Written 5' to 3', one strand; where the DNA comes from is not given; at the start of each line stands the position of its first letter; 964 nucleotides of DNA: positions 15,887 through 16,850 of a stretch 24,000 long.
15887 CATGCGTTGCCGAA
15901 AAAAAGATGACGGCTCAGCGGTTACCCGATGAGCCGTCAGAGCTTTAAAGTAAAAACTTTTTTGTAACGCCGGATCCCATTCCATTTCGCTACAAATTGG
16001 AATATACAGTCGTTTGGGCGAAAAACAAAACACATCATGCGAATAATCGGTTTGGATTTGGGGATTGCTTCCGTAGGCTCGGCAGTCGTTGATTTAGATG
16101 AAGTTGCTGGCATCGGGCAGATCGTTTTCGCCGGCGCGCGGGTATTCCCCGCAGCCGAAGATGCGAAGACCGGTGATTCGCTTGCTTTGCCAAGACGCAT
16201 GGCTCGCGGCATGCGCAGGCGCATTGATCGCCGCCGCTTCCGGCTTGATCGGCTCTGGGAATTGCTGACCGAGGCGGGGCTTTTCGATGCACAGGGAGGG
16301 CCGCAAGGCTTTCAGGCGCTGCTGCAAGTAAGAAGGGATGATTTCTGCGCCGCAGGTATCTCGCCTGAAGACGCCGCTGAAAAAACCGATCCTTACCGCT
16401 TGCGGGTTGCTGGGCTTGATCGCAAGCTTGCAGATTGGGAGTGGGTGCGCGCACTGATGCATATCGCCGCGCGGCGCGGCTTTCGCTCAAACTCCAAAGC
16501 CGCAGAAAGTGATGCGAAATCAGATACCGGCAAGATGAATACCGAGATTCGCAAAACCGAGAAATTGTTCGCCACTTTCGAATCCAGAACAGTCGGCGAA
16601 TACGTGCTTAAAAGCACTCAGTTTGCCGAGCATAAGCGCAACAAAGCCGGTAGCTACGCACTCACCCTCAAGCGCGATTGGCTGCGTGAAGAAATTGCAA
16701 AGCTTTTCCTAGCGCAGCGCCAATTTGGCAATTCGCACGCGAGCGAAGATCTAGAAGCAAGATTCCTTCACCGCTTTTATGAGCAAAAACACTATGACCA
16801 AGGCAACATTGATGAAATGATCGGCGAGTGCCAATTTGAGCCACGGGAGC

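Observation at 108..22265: Hyper-abundant oriented 16-mer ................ (18 copies in 24 kb): candidate undescribed DNA uptake sequence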

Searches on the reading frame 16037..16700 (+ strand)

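Call 45: search_solved_structures(query=window:16037-16700:+, show_alignments=2, max_evalue=0.00001)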
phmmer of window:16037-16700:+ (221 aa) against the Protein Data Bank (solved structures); distinct sequences matched with E-value up to 0.00001: 28.
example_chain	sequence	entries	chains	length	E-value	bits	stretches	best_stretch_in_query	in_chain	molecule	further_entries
8jtj_A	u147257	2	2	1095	6.4e-33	117.3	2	116-220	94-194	CRISPR-associated endonuclease Cas9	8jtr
8x5v_A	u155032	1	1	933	6.6e-33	117.3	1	4-219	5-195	BlCas9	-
9ar4_A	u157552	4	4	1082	1.4e-32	116.2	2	116-220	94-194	CRISPR-associated endonuclease Cas9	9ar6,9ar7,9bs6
8uza_A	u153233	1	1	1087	8.3e-32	113.7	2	116-220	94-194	CRISPR-associated endonuclease Cas9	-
8uzb_A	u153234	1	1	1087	1.6e-31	112.7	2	116-220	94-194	CRISPR-associated endonuclease Cas9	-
21dz_A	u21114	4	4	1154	1.2e-26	96.9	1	4-193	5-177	CRISPR-associated endonuclease Cas9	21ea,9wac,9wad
8ja0_A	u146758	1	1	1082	4.6e-24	88.4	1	3-219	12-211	CRISPR-associated endonuclease Cas9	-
6jdv_A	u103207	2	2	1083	4.7e-24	88.4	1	3-219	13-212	CRISPR-associated endonuclease Cas9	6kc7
6kc8_A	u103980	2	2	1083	4.7e-24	88.4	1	3-219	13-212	CRISPR-associated endonuclease Cas9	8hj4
6jdq_A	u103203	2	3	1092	4.8e-24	88.3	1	3-219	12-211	CRISPR-associated endonuclease Cas9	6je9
6je3_A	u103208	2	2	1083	7.6e-24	87.7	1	3-219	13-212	CRISPR-associated endonuclease Cas9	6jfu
8hnt_A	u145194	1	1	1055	2e-23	86.3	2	3-79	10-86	CRISPR-associated endonuclease Cas9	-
8hnw_A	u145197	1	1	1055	2e-23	86.3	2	3-79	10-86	CRISPR-associated endonuclease Cas9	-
6je4_A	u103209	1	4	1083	6.4e-23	84.6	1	3-219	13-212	CRISPR-associated endonuclease Cas9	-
8hnv_A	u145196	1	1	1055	2.7e-22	82.6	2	3-79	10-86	CRISPR-associated endonuclease Cas9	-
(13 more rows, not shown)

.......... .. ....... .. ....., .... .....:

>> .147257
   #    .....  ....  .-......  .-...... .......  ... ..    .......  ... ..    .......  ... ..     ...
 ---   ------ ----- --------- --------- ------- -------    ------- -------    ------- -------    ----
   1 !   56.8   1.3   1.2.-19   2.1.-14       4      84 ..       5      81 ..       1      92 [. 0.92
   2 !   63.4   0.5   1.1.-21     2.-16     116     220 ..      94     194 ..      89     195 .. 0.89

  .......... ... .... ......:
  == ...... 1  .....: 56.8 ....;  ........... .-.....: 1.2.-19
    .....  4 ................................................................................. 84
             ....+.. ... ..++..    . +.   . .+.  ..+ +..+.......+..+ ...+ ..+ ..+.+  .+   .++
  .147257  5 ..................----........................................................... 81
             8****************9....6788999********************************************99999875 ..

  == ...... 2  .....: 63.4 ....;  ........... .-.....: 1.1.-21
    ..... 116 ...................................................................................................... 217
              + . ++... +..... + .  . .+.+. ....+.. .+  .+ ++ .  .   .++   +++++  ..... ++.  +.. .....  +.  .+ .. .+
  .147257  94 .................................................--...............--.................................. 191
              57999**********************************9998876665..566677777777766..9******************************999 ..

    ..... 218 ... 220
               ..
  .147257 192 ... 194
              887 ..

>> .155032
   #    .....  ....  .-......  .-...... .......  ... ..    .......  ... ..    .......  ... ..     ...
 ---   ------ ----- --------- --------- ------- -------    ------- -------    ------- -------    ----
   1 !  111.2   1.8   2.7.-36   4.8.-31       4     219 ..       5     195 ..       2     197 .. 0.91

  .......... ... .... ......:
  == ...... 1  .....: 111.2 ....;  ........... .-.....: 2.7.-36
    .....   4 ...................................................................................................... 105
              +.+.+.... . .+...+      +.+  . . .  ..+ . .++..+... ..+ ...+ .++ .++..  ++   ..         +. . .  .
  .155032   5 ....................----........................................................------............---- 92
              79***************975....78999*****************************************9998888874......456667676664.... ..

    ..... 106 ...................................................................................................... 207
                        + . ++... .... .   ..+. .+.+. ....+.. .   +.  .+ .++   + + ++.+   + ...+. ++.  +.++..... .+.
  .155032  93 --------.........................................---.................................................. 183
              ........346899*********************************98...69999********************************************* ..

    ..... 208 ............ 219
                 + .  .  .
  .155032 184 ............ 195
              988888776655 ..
